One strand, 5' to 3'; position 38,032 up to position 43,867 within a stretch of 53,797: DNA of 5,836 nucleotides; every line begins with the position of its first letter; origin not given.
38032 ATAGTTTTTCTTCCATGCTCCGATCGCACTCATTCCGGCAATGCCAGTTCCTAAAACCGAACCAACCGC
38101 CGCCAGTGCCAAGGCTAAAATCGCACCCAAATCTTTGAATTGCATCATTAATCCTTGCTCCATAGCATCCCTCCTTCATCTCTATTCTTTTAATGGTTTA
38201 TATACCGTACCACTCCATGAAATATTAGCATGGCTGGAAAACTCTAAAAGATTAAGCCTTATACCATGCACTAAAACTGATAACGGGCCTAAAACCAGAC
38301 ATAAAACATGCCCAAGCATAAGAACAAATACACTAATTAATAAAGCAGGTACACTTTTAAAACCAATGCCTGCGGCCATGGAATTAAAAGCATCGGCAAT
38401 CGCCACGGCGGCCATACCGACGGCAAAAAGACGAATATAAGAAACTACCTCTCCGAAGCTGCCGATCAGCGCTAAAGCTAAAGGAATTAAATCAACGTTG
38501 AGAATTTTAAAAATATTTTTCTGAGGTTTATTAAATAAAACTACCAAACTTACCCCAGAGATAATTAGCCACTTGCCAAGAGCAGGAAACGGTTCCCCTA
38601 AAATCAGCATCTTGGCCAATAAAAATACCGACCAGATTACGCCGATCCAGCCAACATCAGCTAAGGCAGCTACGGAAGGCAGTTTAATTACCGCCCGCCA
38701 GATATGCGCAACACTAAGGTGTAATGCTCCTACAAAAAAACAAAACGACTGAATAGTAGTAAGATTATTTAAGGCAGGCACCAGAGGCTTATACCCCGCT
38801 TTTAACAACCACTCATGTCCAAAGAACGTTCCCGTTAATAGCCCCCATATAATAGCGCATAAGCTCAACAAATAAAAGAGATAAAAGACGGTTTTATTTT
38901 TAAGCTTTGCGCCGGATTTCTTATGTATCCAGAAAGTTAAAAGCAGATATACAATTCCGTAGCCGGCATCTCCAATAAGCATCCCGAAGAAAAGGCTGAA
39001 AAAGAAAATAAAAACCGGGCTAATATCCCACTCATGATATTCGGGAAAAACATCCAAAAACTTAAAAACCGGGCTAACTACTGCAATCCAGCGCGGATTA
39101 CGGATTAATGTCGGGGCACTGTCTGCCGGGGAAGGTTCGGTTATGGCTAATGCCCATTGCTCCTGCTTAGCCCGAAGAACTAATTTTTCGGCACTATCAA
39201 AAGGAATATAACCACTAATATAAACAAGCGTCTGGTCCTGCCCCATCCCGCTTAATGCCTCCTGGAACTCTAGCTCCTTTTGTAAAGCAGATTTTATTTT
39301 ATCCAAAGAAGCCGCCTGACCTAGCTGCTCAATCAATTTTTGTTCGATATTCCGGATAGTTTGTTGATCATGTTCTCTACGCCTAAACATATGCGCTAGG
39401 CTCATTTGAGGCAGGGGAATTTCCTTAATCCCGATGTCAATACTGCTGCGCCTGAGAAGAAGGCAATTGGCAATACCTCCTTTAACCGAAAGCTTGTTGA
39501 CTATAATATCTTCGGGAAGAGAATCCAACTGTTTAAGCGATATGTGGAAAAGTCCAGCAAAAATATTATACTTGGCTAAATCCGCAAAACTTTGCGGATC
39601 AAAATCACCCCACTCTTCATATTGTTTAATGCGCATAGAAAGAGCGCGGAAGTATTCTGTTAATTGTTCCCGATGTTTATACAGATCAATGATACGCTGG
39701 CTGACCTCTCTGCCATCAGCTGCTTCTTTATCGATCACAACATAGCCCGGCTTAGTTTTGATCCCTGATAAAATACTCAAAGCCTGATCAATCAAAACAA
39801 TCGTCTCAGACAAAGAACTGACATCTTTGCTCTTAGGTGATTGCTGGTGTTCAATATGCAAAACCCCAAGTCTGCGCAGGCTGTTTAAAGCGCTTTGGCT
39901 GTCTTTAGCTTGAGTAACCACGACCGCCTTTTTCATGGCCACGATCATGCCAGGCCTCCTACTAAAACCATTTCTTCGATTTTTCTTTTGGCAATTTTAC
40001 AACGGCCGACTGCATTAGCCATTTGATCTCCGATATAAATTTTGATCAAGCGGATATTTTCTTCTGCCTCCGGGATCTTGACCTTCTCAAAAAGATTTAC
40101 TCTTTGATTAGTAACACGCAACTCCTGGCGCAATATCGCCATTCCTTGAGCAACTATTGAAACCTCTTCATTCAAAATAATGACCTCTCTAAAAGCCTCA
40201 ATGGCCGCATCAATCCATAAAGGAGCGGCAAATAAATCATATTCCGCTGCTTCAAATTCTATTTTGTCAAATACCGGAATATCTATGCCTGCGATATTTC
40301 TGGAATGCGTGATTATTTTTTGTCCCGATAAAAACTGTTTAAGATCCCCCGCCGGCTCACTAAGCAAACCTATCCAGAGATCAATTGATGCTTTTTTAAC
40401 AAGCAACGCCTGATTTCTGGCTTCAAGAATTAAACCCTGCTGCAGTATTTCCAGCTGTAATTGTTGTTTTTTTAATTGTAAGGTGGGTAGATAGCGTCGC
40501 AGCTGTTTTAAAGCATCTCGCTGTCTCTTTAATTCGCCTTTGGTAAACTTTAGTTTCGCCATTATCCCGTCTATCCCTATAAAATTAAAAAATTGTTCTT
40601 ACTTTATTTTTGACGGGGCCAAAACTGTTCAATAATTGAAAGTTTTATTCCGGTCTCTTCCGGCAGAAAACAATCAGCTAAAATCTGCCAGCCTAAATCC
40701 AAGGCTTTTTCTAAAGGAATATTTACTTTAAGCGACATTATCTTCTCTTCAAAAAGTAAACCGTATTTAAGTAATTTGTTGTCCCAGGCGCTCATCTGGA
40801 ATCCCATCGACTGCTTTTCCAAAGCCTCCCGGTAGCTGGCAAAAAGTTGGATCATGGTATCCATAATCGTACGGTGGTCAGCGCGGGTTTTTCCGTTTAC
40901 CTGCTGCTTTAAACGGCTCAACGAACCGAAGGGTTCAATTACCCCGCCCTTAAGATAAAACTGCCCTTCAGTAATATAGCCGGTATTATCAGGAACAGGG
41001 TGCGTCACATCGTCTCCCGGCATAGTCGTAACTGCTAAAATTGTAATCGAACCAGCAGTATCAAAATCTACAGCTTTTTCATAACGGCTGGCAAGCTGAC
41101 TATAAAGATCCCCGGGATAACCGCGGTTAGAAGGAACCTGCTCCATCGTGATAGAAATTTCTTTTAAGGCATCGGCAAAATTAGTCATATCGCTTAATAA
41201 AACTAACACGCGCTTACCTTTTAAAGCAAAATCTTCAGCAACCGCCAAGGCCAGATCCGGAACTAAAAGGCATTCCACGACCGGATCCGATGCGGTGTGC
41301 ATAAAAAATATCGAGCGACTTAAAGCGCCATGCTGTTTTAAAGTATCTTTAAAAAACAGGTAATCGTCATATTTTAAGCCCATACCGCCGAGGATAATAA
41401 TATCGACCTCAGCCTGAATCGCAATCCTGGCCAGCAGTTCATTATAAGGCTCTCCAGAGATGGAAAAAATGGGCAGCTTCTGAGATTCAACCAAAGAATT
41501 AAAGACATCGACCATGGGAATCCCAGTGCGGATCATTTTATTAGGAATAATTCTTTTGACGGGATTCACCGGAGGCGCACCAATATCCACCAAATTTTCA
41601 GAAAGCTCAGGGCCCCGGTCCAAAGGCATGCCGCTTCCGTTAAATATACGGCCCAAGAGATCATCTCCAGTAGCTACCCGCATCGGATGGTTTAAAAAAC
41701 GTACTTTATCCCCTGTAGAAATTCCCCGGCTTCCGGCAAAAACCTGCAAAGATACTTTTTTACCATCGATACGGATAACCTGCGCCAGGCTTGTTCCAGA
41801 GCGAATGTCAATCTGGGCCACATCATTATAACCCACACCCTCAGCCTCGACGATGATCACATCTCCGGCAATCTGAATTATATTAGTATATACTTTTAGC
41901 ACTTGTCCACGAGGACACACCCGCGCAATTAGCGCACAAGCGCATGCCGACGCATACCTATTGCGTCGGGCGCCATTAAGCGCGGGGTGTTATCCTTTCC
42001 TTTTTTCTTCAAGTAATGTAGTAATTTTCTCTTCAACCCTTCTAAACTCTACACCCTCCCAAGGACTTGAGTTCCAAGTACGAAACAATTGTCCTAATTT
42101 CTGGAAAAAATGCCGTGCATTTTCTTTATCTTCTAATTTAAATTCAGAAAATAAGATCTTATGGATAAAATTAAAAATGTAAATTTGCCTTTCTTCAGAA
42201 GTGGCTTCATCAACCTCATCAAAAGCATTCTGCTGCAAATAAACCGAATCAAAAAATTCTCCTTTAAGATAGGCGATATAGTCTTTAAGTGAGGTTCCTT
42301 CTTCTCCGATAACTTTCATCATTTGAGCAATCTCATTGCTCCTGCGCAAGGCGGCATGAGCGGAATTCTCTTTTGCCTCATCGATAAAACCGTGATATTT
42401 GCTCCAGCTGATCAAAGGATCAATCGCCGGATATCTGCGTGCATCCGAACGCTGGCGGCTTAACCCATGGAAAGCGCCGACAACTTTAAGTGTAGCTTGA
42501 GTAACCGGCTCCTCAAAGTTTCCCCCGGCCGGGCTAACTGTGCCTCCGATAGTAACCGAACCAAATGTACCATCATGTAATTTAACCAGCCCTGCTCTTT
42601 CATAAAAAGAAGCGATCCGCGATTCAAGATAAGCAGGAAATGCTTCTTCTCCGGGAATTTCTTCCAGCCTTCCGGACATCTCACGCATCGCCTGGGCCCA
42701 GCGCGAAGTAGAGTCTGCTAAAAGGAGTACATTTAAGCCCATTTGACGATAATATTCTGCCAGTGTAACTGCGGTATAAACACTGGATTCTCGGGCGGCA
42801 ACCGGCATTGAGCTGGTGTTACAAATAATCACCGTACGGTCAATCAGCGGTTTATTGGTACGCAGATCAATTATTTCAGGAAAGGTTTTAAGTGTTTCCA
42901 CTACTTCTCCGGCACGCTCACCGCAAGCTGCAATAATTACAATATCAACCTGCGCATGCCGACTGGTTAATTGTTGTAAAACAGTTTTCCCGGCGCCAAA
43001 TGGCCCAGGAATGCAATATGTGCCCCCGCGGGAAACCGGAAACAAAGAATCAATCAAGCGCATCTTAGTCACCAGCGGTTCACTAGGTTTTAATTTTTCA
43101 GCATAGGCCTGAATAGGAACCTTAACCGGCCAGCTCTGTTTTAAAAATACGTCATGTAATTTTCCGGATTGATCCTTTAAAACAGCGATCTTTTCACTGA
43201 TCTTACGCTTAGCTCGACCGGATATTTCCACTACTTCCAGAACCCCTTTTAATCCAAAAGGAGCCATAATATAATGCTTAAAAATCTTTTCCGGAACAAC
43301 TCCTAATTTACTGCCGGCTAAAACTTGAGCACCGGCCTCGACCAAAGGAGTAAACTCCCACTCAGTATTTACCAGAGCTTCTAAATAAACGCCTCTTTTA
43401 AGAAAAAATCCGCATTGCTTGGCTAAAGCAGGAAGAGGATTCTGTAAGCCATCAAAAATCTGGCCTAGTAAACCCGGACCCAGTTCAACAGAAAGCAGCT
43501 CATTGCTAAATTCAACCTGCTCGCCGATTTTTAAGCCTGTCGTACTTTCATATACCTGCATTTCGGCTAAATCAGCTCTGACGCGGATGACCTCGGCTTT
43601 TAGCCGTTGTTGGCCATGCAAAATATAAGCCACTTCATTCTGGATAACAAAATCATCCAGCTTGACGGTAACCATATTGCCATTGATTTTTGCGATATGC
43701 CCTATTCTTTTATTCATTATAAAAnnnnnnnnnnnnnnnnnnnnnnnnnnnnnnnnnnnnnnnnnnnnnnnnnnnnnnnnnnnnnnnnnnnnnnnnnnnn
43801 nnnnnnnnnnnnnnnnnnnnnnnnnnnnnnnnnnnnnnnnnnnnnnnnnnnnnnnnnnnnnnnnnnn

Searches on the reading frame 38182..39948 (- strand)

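Call 10: search_protein_families(library=pfam, proteins=[window:38182-39948:-], max_evalue=0.001)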
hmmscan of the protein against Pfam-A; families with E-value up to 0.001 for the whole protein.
window:38182-39948:- (588 aa): 1 family
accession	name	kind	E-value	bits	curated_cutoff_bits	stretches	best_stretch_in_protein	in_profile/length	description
PF01496.24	V_ATPase_I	-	4.7e-09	35.2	30.7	1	190-377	254-458/815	V-type ATPase 116kDa subunit family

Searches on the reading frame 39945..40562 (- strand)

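Call 10: search_protein_families(library=pfam, proteins=[window:39945-40562:-], max_evalue=0.001)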
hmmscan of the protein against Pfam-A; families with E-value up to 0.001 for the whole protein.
window:39945-40562:- (205 aa): 1 family
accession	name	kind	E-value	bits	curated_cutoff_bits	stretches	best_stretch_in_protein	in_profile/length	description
PF01813.22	ATP-synt_D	-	5.4e-33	114.9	25.7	1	10-193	1-196/196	ATP synthase subunit D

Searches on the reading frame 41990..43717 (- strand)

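Call 10: search_protein_families(library=pfam, proteins=[window:41990-43717:-], max_evalue=0.001)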
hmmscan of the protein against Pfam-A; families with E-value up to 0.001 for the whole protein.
window:41990-43717:- (575 aa): 4 families
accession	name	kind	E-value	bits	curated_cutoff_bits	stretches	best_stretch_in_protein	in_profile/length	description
PF00006.31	ATP-synt_ab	-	3.9e-65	219.9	29.5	1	219-439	2-213/213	ATP synthase alpha/beta family, nucleotide-binding domain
PF16886.11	ATP-synt_ab_Xtn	-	8e-18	64.4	25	1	117-199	7-88/88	ATPsynthase alpha/beta subunit barrel-sandwich domain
PF22919.1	ATP-synt_VA_C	-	4.5e-08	33.5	24.7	1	451-518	17-84/101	C-terminal domain of V and A type ATP synthase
PF02874.29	ATP-synt_ab_N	-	4.4e-07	30.8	20.9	1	8-71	1-68/69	ATP synthase alpha/beta family, beta-barrel domain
